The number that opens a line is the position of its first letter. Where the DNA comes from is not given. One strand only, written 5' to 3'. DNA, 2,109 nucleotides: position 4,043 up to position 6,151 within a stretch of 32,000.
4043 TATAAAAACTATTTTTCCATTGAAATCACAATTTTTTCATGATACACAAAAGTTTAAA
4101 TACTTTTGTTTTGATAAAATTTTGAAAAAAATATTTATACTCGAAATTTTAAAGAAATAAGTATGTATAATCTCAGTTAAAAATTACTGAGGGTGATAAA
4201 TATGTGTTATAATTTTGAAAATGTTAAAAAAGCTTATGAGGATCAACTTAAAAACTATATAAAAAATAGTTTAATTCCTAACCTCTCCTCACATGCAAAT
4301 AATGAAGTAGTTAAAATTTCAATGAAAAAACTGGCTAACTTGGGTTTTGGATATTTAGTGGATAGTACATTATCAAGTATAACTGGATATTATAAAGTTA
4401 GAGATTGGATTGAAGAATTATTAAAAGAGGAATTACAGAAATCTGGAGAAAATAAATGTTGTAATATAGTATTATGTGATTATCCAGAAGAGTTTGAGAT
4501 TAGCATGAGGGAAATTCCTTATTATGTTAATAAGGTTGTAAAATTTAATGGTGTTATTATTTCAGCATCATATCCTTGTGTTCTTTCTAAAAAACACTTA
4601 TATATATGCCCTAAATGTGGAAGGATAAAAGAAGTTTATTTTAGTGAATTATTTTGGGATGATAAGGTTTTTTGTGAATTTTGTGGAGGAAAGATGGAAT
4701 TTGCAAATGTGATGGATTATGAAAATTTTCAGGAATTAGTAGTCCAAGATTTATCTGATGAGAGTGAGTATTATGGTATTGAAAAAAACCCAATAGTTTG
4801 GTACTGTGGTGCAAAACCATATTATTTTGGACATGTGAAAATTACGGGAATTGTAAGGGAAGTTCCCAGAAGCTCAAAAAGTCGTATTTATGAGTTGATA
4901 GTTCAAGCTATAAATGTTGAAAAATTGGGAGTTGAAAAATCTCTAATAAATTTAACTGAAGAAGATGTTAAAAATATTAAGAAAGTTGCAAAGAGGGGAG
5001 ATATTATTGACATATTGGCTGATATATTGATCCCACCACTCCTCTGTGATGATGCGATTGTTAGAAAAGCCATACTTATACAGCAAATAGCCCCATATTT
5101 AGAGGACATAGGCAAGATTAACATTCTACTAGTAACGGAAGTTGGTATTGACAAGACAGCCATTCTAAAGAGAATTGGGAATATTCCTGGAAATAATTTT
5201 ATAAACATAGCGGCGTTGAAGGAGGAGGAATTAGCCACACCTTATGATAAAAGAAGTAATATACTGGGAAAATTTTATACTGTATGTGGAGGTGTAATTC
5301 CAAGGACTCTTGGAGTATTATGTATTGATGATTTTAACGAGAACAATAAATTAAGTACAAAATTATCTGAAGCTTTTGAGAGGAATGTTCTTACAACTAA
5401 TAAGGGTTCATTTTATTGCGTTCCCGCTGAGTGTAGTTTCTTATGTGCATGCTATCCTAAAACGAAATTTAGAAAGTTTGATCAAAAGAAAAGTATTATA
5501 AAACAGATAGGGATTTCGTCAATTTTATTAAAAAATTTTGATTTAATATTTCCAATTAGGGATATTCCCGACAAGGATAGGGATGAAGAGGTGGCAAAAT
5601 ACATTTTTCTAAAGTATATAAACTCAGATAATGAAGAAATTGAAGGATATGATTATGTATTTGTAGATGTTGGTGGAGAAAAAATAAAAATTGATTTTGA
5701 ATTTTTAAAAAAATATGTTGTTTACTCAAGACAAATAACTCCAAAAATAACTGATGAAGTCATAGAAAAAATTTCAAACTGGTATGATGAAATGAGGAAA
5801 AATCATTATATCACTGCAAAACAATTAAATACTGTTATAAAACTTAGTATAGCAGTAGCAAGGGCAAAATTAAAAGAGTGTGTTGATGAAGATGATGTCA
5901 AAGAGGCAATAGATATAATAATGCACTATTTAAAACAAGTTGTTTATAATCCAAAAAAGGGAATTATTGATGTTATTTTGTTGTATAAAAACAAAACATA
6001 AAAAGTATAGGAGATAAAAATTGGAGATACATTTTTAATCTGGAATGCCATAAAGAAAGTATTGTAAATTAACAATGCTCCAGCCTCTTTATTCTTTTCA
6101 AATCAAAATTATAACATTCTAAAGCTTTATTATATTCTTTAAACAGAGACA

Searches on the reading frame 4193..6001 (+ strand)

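Call 16: search_protein_families(library=pfam, max_evalue=0.01, proteins=[window:4193-6001:+])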
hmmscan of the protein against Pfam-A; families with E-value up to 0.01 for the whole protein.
window:4193-6001:+ (602 aa): 5 families
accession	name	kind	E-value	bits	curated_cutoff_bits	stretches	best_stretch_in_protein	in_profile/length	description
PF00493.29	MCM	-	5.8e-56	189.6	23.3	1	258-474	1-223/224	MCM P-loop domain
PF17855.7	MCM_lid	-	2.2e-23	83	27.4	1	503-579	1-86/87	MCM AAA-lid domain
PF17207.9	MCM_OB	-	0.00018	21.7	24.8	1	111-190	9-88/126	MCM OB domain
PF18801.6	RapH_N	-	0.0018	18.6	27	1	521-551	5-35/62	response regulator aspartate phosphatase H, N terminal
PF04157.22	EAP30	-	0.0081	16.3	26.8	0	518-566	163-212/219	EAP30/Vps36 family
